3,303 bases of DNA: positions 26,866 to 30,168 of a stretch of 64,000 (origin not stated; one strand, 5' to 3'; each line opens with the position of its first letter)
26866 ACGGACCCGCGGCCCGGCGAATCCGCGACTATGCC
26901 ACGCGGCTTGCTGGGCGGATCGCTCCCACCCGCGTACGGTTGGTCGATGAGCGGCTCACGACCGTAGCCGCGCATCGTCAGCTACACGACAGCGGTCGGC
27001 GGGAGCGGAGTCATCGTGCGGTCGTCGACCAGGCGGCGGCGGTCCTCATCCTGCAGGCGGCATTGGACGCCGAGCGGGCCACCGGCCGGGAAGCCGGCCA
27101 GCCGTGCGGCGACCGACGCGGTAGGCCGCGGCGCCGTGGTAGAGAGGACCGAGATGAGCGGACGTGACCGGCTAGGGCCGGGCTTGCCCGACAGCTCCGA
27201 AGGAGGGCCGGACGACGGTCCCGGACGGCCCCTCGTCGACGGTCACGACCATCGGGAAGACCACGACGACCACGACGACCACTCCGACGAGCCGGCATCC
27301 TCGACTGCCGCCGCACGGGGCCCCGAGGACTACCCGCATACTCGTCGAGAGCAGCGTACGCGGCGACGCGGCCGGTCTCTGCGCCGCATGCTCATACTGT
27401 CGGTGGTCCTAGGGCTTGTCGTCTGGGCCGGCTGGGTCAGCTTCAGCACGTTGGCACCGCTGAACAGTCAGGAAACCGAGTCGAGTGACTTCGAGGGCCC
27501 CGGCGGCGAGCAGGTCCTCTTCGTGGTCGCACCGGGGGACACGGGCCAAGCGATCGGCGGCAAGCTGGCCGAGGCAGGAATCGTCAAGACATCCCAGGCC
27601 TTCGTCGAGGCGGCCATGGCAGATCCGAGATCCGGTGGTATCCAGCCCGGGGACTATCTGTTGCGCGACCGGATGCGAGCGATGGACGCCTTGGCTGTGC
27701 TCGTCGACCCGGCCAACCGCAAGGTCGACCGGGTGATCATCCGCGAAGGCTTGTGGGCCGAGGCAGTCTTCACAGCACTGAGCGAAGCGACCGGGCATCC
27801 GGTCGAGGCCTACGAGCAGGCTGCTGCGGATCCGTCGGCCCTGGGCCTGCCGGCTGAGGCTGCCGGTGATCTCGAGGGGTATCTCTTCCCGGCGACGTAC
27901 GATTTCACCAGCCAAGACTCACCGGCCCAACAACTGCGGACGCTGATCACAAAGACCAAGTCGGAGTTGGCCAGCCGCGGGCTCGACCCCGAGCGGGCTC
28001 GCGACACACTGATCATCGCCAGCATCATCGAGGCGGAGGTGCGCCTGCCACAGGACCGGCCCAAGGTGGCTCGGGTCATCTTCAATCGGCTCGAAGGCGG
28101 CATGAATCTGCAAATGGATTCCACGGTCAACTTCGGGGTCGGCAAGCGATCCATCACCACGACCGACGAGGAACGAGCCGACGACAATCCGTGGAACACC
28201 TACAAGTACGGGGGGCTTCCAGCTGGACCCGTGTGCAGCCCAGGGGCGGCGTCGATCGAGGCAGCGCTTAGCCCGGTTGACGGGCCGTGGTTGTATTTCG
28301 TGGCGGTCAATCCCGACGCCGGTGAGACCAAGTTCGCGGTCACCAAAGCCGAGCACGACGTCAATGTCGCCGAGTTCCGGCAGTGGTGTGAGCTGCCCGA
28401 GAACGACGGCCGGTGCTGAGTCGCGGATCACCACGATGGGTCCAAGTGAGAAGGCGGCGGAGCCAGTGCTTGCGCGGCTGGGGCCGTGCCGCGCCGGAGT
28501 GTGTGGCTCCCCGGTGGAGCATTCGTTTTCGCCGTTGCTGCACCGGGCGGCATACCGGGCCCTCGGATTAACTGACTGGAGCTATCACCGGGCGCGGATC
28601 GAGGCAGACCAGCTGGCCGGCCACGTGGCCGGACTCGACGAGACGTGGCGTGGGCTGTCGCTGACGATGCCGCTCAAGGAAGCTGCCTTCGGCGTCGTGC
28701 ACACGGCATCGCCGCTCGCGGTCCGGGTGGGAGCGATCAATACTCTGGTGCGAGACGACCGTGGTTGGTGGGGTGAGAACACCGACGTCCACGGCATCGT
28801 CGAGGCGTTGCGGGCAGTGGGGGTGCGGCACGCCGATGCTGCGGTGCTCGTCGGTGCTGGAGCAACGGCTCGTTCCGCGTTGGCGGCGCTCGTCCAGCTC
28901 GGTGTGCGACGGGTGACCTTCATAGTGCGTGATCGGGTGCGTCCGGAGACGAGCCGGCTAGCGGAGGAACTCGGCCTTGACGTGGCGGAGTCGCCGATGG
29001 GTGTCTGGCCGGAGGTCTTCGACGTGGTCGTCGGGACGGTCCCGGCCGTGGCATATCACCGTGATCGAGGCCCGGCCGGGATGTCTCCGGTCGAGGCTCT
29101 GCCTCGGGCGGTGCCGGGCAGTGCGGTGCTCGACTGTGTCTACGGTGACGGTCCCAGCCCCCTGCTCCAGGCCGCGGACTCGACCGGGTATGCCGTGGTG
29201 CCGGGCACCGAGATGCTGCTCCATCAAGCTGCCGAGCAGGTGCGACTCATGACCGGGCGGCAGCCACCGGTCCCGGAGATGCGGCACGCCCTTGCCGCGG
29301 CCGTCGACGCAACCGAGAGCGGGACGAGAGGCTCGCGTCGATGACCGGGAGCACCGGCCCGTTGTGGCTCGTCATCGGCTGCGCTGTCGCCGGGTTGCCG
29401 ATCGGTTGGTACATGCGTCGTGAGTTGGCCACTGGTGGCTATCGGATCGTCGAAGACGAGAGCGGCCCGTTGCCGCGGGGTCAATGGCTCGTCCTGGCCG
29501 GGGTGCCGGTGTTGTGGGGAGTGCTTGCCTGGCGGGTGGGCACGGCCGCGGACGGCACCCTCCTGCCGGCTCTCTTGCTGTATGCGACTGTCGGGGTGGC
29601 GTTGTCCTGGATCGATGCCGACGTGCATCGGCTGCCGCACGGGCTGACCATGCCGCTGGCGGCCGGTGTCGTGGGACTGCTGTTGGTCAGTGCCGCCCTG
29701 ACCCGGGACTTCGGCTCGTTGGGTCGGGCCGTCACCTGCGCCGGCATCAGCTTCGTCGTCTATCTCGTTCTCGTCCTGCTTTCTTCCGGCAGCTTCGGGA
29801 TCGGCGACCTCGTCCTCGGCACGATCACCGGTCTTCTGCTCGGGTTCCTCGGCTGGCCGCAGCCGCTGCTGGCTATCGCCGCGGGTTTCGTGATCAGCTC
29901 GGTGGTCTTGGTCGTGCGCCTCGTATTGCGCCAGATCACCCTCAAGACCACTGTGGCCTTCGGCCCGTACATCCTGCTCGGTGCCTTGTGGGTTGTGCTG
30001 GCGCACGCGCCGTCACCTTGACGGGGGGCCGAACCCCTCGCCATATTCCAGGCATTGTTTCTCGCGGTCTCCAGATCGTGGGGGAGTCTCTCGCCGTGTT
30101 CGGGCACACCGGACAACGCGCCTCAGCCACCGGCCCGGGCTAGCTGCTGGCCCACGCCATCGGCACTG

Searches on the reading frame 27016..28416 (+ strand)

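Call 51: search_protein_families(library=pfam, proteins=[window:27016-28416:+], max_evalue=0.001)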
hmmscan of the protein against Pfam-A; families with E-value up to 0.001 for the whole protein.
window:27016-28416:+ (467 aa): 1 family
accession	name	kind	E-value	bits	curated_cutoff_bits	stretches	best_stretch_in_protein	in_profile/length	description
PF02618.21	YceG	-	2.3e-71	240.9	32.4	1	169-452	1-274/275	YceG-like family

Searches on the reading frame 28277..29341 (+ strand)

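Call 51: search_protein_families(library=pfam, proteins=[window:28277-29341:+], max_evalue=0.001)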
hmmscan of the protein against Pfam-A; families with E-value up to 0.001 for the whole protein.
window:28277-29341:+ (355 aa): 2 families
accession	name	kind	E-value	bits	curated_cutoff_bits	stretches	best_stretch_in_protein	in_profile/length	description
PF08501.16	Shikimate_dh_N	-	5.1e-20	72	27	1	75-157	1-83/83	Shikimate dehydrogenase substrate binding domain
PF18317.6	SDH_C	-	1.5e-12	47.5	25.8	1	310-339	1-30/31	Shikimate 5'-dehydrogenase C-terminal domain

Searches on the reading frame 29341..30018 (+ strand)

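Call 51: search_protein_families(library=pfam, proteins=[window:29341-30018:+], max_evalue=0.001)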
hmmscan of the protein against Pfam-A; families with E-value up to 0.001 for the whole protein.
window:29341-30018:+ (226 aa): 1 family
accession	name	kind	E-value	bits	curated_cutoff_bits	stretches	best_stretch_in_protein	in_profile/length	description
PF01478.23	Peptidase_A24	-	1.5e-06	29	26.5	1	80-188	2-101/104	Type IV leader peptidase family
